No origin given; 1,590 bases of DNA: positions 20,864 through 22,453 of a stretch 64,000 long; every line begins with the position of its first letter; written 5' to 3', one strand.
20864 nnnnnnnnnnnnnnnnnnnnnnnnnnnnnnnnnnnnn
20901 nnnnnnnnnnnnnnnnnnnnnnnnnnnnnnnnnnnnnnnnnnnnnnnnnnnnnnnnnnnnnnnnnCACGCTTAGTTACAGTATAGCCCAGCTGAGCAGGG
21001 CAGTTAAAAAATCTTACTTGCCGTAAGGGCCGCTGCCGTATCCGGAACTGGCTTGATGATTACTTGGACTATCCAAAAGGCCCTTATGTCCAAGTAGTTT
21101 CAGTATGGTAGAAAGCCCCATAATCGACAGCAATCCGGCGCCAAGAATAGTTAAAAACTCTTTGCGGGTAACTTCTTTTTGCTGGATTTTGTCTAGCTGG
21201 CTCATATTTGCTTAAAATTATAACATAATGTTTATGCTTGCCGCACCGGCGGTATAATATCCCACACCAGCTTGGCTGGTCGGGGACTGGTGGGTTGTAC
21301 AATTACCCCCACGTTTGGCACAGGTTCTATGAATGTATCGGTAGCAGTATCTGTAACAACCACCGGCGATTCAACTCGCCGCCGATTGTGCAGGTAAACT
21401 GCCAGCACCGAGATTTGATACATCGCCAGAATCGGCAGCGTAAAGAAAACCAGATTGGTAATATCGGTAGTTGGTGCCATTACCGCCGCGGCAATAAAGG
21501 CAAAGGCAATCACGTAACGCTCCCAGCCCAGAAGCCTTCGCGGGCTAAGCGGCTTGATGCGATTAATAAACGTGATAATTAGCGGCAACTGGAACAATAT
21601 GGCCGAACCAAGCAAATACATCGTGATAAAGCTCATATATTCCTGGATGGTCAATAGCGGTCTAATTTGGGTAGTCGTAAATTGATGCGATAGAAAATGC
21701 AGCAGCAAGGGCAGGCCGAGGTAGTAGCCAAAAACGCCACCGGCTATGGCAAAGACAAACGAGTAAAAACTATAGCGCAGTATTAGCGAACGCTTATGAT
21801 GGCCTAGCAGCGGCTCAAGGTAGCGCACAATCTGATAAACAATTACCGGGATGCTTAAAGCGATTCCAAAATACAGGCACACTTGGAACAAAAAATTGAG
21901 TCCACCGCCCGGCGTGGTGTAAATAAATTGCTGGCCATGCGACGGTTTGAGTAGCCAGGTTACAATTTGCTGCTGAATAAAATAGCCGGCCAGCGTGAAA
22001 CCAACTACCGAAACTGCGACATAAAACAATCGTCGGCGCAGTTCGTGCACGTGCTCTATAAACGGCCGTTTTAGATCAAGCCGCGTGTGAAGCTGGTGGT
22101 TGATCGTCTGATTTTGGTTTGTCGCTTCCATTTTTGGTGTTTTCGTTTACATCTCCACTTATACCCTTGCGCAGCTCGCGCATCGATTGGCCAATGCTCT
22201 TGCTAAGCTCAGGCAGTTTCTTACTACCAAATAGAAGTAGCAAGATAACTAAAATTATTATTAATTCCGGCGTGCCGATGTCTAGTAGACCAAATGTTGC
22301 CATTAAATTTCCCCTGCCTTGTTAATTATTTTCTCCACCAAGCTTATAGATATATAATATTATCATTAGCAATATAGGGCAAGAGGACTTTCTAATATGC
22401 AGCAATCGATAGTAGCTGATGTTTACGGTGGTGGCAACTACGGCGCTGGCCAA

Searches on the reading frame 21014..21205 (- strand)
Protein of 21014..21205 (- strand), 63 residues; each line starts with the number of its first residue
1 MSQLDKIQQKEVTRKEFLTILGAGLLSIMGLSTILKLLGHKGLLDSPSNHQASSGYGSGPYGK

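Call 68: search_protein_families(library=ncbifam, proteins=[window:21017-21205:-], max_evalue=1)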
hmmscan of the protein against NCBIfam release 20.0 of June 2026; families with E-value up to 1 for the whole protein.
seq(63 aa): 2 families
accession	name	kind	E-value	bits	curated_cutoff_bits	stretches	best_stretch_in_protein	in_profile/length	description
NF038009.1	TatB_1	subfamily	2.9e-14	53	100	1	3-62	5-65/70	twin-arginine translocation system-associated protein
NF007382.0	PRK09898.1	equivalog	0.035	13.6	213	1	9-41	10-42/208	ferredoxin-like protein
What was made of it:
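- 21014..21205 (-): o63: a 63-aa protein with a Tat-type signal (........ plus a hydrophobic region) and a C-terminal tail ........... It lies directly downstream of tatC. It matches NCBIfam NF038009 'Tat system-associated protein' at 3e-14, which is below that model's curated cut-off (call 68).
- The o63 match to NF038009 is below the curated cut-off (call 68).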

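Call 69: search_protein_families(library=pfam, proteins=[window:21017-21205:-], max_evalue=1)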
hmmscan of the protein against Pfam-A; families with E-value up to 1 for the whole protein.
seq(63 aa): 0 families

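Call 99: search_protein_families(library=padloc, proteins=[window:21014-21205:-], max_evalue=0.01)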
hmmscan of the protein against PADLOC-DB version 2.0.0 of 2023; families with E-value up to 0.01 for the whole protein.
window:21014-21205:- (63 aa): 0 families

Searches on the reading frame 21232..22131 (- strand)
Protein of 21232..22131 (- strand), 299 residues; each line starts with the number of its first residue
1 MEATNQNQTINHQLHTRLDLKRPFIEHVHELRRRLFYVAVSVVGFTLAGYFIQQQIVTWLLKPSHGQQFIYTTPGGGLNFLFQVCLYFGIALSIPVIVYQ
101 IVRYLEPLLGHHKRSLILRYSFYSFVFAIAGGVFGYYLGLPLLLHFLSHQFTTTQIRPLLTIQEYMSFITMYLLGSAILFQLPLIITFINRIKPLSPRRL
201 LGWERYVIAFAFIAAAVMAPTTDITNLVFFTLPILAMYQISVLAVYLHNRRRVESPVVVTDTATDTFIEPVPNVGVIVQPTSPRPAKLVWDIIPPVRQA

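Call 57: find_homologous_proteins(query=window:21232-22131:-, max_evalue=1e-20)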
Query window:21232-22131:- (299 aa): 511 proteins with E <= 1e-20 among 2210 candidates; the best 120 are listed.
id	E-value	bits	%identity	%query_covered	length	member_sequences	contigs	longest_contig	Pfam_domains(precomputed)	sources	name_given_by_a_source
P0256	8.5e-193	658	100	100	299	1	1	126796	PF00902.24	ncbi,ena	-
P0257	6.9e-140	484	74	100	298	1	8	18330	PF00902.24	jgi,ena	-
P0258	5.1e-139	481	75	100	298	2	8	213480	PF00902.24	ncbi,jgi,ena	-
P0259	1.9e-107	378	58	100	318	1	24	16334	PF00902.24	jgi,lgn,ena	-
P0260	1.2e-106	375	59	96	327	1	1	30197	PF00902.24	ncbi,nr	ncbi:MAG TPA: twin-arginine translocase subunit TatC [Candidatus Saccharimonadales bacterium]|nr:twi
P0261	7.7e-106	372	63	85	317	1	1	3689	PF00902.24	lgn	-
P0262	9.8e-100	352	59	95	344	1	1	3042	PF00902.24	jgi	jgi:sec-independent protein translocase protein TatC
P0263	1.6e-99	352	57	96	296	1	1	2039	PF00902.24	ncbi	-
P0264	1.7e-99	351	60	84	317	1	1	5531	PF00902.24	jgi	jgi:sec-independent protein translocase protein TatC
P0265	1.7e-99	351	56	95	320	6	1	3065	PF00902.24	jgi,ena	-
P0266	3.1e-99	351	63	86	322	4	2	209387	PF00902.24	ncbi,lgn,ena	-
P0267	1.4e-98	348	63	82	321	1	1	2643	PF00902.24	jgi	jgi:sec-independent protein translocase protein TatC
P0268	5.8e-98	346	62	87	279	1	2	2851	PF00902.24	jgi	jgi:sec-independent protein translocase protein TatC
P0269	1.0e-97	346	65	80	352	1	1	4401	PF00902.24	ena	-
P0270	1.8e-97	345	60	87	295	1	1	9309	PF00902.24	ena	-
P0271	1.2e-96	342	55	94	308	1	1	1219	PF00902.24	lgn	-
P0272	8.7e-96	339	62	83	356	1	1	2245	PF00902.24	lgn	-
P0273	1.5e-93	332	60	84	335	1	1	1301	PF00902.24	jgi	jgi:sec-independent protein translocase protein TatC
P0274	8.8e-92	326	61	84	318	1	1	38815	PF00902.24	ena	-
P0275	1.7e-91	325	56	89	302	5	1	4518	PF00902.24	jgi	jgi:sec-independent protein translocase protein TatC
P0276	1.2e-90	322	55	95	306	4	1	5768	PF00902.24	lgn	-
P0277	5.5e-90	320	55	89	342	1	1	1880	PF00902.24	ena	-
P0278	7.6e-90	320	60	80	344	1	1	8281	PF00902.24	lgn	-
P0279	8.4e-90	320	61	78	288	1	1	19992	PF00902.24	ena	-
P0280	1.1e-89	319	64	77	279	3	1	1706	PF00902.24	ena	-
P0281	1.4e-89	319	51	99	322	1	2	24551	PF00902.24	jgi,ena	jgi:sec-independent protein translocase protein TatC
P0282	1.2e-88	316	56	84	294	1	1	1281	PF00902.24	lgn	-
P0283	3.6e-88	314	58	84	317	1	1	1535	PF00902.24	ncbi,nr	ncbi:MAG TPA: twin-arginine translocase subunit TatC [Candidatus Saccharimonadales bacterium]|nr:twi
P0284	5.3e-87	310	59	78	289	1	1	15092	PF00902.24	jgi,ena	-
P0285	6.1e-87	310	49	96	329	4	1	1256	PF00902.24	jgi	jgi:sec-independent protein translocase protein TatC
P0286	8.1e-87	310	56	84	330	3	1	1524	PF00902.24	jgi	jgi:sec-independent protein translocase protein TatC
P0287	2.1e-86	308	56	84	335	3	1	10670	PF00902.24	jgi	jgi:sec-independent protein translocase protein TatC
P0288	6.9e-86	307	58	82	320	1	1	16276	PF00902.24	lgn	-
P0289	9.3e-86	306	53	91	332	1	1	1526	PF00902.24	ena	-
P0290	1.0e-85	306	60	78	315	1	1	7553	PF00902.24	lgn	-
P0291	1.6e-85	306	60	81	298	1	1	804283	PF00902.24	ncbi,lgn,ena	-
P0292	2.2e-85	305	58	83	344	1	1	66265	PF00902.24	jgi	jgi:sec-independent protein translocase protein TatC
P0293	2.2e-85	305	51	95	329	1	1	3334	PF00902.24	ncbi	-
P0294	3.0e-85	305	52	90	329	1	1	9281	PF00902.24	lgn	-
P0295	3.1e-85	305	61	78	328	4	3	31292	PF00902.24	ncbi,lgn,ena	-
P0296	3.9e-85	304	57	81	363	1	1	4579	PF00902.24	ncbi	-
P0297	4.2e-85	304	60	76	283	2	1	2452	PF00902.24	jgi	-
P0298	4.4e-85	304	57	81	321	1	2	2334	PF00902.24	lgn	-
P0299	6.3e-85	304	58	79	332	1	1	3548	PF00902.24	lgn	-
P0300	2.0e-84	302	54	85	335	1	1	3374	PF00902.24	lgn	-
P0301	2.0e-84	302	51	99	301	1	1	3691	PF00902.24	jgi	jgi:sec-independent protein translocase protein TatC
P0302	2.4e-84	302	58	84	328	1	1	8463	PF00902.24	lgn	-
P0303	1.5e-83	299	48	98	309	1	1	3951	PF00902.24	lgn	-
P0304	1.7e-83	299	57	78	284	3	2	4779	PF00902.24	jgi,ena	jgi:sec-independent protein translocase protein TatC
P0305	1.7e-83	299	50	93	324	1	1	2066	PF00902.24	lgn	-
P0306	1.7e-83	299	55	86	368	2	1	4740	PF00902.24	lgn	-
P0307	1.8e-83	299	57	77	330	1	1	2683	PF00902.24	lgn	-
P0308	3.4e-83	298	54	87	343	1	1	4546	PF00902.24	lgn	-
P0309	3.5e-83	298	53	90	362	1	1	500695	PF00902.24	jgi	jgi:sec-independent protein translocase protein TatC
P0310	4.4e-83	298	51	88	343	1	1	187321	PF00902.24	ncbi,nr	ncbi:MAG TPA: twin-arginine translocase subunit TatC [Candidatus Saccharimonadales bacterium]|nr:twi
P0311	6.1e-83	297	50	95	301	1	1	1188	PF00902.24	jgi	jgi:sec-independent protein translocase protein TatC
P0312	7.0e-83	297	47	98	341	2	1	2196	PF00902.24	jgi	jgi:sec-independent protein translocase protein TatC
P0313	7.8e-83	297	55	88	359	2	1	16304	PF00902.24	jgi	jgi:sec-independent protein translocase protein TatC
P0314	1.2e-82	296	54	83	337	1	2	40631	PF00902.24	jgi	jgi:sec-independent protein translocase protein TatC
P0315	2.1e-82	295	55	83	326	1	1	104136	PF00902.24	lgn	-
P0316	2.3e-82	295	58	83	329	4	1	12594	PF00902.24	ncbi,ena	-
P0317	2.8e-82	295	53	87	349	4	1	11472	PF00902.24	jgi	jgi:sec-independent protein translocase protein TatC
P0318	3.6e-82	295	51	87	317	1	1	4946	PF00902.24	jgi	jgi:sec-independent protein translocase protein TatC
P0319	9.2e-82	293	51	89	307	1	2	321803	PF00902.24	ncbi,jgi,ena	ncbi:MAG TPA: twin-arginine translocase subunit TatC [Candidatus Saccharimonadales bacterium]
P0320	9.3e-82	293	52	89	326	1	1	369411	PF00902.24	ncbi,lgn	-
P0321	9.7e-82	293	57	78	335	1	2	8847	PF00902.24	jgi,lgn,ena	jgi:sec-independent protein translocase protein TatC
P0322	1.2e-81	293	54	84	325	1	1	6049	PF00902.24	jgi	jgi:sec-independent protein translocase protein TatC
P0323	2.0e-81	292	53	83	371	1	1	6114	PF00902.24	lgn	-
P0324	3.0e-81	292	52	87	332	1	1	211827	PF00902.24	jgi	jgi:sec-independent protein translocase protein TatC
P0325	3.4e-81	291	53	84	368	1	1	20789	PF00902.24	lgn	-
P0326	3.8e-81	291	54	82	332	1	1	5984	PF00902.24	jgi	jgi:sec-independent protein translocase protein TatC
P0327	4.0e-81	291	54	83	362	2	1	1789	PF00902.24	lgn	-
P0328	4.3e-81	291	57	79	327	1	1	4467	PF00902.24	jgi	jgi:sec-independent protein translocase protein TatC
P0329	4.3e-81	291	47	99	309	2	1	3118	PF00902.24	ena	-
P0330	6.0e-81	291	54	85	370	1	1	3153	PF00902.24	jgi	jgi:sec-independent protein translocase protein TatC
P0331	6.6e-81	290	52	84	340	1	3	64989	PF00902.24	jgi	jgi:sec-independent protein translocase protein TatC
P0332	7.5e-81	290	55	91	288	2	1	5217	PF00902.24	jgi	-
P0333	1.1e-80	290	53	84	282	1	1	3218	PF00902.24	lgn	-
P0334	1.2e-80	290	49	95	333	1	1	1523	PF00902.24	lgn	-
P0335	1.2e-80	290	56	78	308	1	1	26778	PF00902.24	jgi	jgi:sec-independent protein translocase protein TatC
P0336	1.5e-80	289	59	77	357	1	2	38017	PF00902.24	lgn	-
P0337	1.5e-80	289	57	77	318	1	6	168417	PF00902.24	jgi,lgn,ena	-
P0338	1.5e-80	289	55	83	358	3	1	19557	PF00902.24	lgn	-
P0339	1.8e-80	289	54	83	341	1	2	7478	PF00902.24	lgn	-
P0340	2.2e-80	289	54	78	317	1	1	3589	PF00902.24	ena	-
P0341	2.5e-80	289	52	82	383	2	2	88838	PF00902.24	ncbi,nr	ncbi:twin-arginine translocase subunit TatC [Candidatus Saccharibacteria bacterium]|nr:twin-arginine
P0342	2.8e-80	288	53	84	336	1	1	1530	PF00902.24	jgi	jgi:sec-independent protein translocase protein TatC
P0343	2.9e-80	288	58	78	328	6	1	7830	PF00902.24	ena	-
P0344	3.0e-80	288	53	89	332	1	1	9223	PF00902.24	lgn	-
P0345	3.4e-80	288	51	84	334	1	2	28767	PF00902.24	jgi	jgi:sec-independent protein translocase protein TatC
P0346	4.7e-80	288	53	84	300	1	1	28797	PF00902.24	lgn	-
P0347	5.3e-80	288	51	87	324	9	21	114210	PF00902.24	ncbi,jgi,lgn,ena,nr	ncbi:MAG TPA: twin-arginine translocase subunit TatC [Patescibacteria group bacterium]|nr:twin-argin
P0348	5.5e-80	287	53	85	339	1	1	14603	PF00902.24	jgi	jgi:sec-independent protein translocase protein TatC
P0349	6.1e-80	287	59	76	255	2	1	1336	PF00902.24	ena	-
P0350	7.6e-80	287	48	97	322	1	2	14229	PF00902.24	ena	-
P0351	8.6e-80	287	53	81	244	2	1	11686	PF00902.24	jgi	jgi:sec-independent protein translocase protein TatC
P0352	9.9e-80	287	52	83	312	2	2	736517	PF00902.24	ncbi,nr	ncbi:MAG TPA: twin-arginine translocase subunit TatC [Candidatus Saccharimonadales bacterium]|nr:twi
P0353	1.0e-79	287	55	83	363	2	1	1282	PF00902.24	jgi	jgi:sec-independent protein translocase protein TatC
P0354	1.1e-79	286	50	88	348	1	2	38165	PF00902.24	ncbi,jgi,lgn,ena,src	-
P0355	1.6e-79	286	55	84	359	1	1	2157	PF00902.24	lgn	-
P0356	1.9e-79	286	52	82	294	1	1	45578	PF00902.24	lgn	-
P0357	2.1e-79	286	52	90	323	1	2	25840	PF00902.24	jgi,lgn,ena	-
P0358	2.3e-79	285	54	80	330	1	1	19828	PF00902.24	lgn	-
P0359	4.1e-79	285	47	97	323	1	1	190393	PF00902.24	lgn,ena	-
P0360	4.9e-79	284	57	77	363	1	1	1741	PF00902.24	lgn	-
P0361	5.3e-79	284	53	84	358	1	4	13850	PF00902.24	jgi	jgi:sec-independent protein translocase protein TatC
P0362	6.3e-79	284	56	78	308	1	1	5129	PF00902.24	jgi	jgi:sec-independent protein translocase protein TatC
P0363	8.2e-79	284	54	85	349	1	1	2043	PF00902.24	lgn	-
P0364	9.2e-79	283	55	82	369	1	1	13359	PF00902.24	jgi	jgi:sec-independent protein translocase protein TatC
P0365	1.6e-78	283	49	91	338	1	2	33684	PF00902.24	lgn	-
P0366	1.9e-78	282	53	83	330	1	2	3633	PF00902.24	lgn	-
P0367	2.0e-78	282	51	90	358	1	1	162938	PF00902.24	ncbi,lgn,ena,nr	ncbi:MAG TPA: twin-arginine translocase subunit TatC [Candidatus Saccharimonadales bacterium]|nr:twi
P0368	2.1e-78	282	52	86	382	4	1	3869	PF00902.24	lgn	-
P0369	2.3e-78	282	48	99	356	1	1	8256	PF00902.24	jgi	jgi:sec-independent protein translocase protein TatC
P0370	2.9e-78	282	50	96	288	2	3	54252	PF00902.24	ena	-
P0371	3.8e-78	281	51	84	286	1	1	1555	PF00902.24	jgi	jgi:sec-independent protein translocase protein TatC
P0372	4.1e-78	281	49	85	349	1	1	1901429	PF00902.24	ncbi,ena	-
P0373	5.4e-78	281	48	93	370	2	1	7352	PF00902.24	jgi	jgi:sec-independent protein translocase protein TatC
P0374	6.6e-78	281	46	94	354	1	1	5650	PF00902.24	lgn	-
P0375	7.7e-78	280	51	87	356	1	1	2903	PF00902.24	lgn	-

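Call 58: find_encoding_contigs(protein=P0291, flank=6000, max_places=1)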
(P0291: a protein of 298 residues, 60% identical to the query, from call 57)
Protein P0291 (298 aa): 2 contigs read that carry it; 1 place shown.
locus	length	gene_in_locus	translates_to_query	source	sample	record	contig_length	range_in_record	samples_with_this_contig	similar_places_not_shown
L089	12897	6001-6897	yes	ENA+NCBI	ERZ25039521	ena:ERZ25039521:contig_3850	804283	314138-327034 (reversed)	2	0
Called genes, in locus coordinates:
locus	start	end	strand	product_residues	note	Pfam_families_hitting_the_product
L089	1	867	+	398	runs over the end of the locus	-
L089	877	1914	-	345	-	PF18454:Mtd_N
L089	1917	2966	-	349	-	PF18454:Mtd_N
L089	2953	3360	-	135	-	-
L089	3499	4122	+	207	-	-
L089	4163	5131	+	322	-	-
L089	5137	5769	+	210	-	-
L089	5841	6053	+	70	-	PF02416:TatA_B_E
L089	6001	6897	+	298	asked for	PF00902:TatC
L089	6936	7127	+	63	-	-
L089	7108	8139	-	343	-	-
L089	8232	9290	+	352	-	PF01926:MMR_HSR1, PF02421:FeoB_N, PF06071:YchF-GTPase_C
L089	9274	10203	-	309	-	PF14470:bPH_3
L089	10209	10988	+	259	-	PF00027:cNMP_binding, PF13545:HTH_Crp_2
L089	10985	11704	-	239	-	PF01479:S4, PF01728:FtsJ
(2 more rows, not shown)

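Call 59: find_encoding_contigs(protein=P0352, flank=6000, max_places=1)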
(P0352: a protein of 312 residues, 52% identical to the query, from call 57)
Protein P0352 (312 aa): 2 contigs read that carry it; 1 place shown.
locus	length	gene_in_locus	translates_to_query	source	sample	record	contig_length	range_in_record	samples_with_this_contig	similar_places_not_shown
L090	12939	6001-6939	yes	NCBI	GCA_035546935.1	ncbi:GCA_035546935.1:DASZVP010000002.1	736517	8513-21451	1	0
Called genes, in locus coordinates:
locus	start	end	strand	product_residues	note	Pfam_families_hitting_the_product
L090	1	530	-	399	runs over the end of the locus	-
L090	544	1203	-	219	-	-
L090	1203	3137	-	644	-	PF19264:DUF5907 (weak), PF26209:Phage_phiTE_241_C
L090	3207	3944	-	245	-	-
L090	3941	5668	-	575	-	PF19264:DUF5907 (weak)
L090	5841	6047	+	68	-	PF02416:TatA_B_E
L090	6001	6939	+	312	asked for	PF00902:TatC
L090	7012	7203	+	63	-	-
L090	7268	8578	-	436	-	PF19264:DUF5907 (weak)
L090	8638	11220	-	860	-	PF19264:DUF5907 (weak)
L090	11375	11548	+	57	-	PF02416:TatA_B_E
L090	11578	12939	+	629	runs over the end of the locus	PF13589:HATPase_c_3 (faint), PF02518:HATPase_c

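Call 60: find_encoding_contigs(protein=P0309, flank=6000, max_places=1)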
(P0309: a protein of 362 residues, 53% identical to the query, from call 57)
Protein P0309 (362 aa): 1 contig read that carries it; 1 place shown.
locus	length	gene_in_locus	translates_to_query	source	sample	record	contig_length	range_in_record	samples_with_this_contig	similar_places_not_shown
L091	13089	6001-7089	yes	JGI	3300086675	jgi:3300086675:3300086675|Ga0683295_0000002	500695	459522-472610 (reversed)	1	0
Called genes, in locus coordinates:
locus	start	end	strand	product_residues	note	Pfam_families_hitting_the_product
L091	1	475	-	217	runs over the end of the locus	PF00072:Response_reg, PF00486:Trans_reg_C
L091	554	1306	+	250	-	PF03372:Exo_endo_phos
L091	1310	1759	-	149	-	PF01050:MannoseP_isomer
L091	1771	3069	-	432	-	PF00342:PGI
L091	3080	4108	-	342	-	PF01380:SIS (weak), PF10432:bact-PGI_C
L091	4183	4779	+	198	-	-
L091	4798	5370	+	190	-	PF04203:Sortase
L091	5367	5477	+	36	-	-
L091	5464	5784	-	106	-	-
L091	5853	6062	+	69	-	PF02416:TatA_B_E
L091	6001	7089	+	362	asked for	PF00902:TatC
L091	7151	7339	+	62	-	-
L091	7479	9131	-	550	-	PF00118:Cpn60_TCP1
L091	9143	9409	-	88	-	PF00166:Cpn10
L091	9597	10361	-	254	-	-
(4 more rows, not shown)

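Call 61: find_encoding_contigs(protein=P0320, flank=6000, max_places=1)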
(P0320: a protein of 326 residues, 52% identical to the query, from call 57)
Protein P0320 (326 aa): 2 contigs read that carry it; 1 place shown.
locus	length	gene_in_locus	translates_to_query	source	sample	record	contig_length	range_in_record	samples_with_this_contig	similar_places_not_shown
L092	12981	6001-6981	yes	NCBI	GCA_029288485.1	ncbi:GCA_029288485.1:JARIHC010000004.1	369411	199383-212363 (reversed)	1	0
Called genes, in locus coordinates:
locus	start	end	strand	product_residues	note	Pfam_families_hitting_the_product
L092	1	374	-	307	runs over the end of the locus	-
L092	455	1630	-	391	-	PF12697:Abhydrolase_6 (weak), PF03583:LIP, PF00326:Peptidase_S9 (faint)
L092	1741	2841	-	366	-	PF00586:AIRS, PF02769:AIRS_C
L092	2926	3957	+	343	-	PF13091:PLDc_2 (faint)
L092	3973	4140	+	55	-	-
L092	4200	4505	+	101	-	-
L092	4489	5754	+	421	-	PF00817:IMS, PF11799:IMS_C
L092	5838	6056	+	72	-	PF02416:TatA_B_E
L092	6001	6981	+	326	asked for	PF00902:TatC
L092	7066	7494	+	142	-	-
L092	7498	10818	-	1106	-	PF25788:Ig_Rha78A_N (faint)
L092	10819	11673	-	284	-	-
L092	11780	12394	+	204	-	-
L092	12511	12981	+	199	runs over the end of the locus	-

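Call 68: search_protein_families(library=ncbifam, proteins=[window:21232-22131:-], max_evalue=1)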
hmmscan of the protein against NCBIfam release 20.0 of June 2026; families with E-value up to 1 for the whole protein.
window:21232-22131:- (299 aa): 3 families
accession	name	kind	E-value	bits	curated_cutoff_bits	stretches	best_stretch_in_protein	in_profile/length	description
TIGR00945.1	tatC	equivalog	5.5e-40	137.6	132.7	1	25-238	2-215/215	twin-arginine translocase subunit TatC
TIGR01912.1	TatC-Arch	equivalog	5.8e-27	94.9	192.6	1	36-244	14-228/234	Sec-independent protein translocase TatC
NF008174.0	PRK10921.1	equivalog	1.1e-17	64.5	432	1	21-252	6-242/258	Sec-independent protein translocase subunit TatC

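Call 99: search_protein_families(library=padloc, proteins=[window:21232-22131:-], max_evalue=0.01)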
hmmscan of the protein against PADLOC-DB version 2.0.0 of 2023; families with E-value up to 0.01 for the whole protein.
window:21232-22131:- (299 aa): 0 families

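Call 101: find_encoding_contigs(protein=P0347, flank=6000, max_places=10)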
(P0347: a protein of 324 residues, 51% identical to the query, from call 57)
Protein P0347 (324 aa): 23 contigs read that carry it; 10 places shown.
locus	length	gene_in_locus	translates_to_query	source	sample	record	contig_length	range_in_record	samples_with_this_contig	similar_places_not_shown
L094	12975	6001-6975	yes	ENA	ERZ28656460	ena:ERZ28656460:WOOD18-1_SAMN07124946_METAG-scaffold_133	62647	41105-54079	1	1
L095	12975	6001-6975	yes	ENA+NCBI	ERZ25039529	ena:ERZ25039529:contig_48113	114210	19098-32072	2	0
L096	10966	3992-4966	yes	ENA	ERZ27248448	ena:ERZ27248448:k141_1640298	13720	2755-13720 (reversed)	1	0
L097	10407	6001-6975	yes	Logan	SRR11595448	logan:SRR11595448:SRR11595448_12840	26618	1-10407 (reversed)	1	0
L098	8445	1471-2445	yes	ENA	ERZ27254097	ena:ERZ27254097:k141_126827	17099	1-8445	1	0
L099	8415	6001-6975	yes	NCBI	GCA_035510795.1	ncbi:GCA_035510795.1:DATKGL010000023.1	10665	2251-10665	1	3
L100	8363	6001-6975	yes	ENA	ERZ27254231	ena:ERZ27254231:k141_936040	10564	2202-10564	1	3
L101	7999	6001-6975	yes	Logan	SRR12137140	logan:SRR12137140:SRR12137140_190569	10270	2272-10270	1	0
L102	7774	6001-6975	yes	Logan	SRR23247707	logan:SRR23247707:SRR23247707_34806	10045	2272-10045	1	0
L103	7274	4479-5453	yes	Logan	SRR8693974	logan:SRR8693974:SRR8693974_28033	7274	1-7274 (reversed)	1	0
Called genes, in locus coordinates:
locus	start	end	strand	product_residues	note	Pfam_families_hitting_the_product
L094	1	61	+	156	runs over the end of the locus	PF04073:tRNA_edit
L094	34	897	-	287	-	PF00152:tRNA-synt_2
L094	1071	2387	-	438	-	PF05618:RimB-like, PF08443:RimK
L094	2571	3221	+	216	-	PF00027:cNMP_binding, PF13545:HTH_Crp_2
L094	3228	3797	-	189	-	PF07884:VKOR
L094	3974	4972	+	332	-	-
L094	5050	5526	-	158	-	PF00186:DHFR_1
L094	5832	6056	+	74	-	PF02416:TatA_B_E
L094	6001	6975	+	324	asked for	PF00902:TatC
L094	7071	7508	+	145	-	-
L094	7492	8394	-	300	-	-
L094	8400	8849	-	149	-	-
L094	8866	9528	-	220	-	PF18454:Mtd_N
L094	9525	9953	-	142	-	PF19264:DUF5907 (faint)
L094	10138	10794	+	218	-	-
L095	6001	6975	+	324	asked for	PF00902:TatC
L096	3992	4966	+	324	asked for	PF00902:TatC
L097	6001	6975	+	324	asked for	PF00902:TatC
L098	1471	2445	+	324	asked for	PF00902:TatC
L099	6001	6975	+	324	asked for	PF00902:TatC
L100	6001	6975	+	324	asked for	PF00902:TatC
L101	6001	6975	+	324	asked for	PF00902:TatC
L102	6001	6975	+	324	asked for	PF00902:TatC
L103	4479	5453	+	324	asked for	PF00902:TatC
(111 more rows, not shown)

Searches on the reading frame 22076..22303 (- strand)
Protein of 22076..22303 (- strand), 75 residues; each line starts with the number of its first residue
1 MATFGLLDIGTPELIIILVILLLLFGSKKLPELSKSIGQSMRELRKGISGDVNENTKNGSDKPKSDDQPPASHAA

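Call 68: search_protein_families(library=ncbifam, proteins=[window:22076-22303:-], max_evalue=1)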
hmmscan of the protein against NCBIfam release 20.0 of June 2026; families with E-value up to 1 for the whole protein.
window:22076-22303:- (75 aa): 23 families
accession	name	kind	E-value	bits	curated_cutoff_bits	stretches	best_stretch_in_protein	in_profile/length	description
TIGR01411.1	tatAE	subfamily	1.7e-16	59.5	53.9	1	9-53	2-46/47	twin-arginine translocase TatA/TatE family subunit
NF011430.0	PRK14861.1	subfamily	4.2e-16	58.2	62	1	8-60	4-56/61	twin arginine translocase protein A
NF011429.0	PRK14857.1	equivalog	9e-13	48.5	77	1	7-64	4-60/91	TatA/E family twin arginine-targeting protein translocase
NF001854.0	PRK00575.1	equivalog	7.8e-12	45.7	72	1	9-63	4-58/94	Sec-independent protein translocase subunit TatA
NF002377.0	PRK01371.1-4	equivalog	5.4e-09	36.5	96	1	7-47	2-42/119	sec-independent translocase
NF003393.0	PRK04561.1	equivalog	1.2e-08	34.7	104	1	15-67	10-61/75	twin arginine translocase protein A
TIGR01410.1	tatB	equivalog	1.5e-08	35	56.5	1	7-49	1-43/80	Sec-independent protein translocase protein TatB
NF001681.0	PRK00442.1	equivalog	4.4e-08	33.8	102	1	14-71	9-66/92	twin-arginine translocase TatA/TatE family subunit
NF047942.1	TatA_Rickett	exception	5.2e-08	32.4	90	1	9-49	3-43/45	twin-arginine translocase TatA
NF002922.0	PRK03554.1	equivalog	7.1e-08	32.9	125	1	12-61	7-56/89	Sec-independent protein translocase subunit TatA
NF002500.0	PRK01833.1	equivalog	2.3e-07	31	115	1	12-55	7-50/74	Sec-independent protein translocase subunit TatA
NF003396.0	PRK04598.1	equivalog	3.7e-07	30.5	121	1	13-65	8-62/81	Sec-independent protein translocase subunit TatA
NF002813.0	PRK02958.1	equivalog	6.3e-07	29.5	83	1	14-64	9-59/73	Sec-independent protein translocase subunit TatA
NF001940.0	PRK00720.1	equivalog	7.5e-07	29.2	83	1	15-68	10-63/78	twin-arginine translocase TatA/TatE family subunit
NF002402.0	PRK01470.1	equivalog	9.1e-07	28.4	71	1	12-58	6-52/53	twin arginine translocase protein A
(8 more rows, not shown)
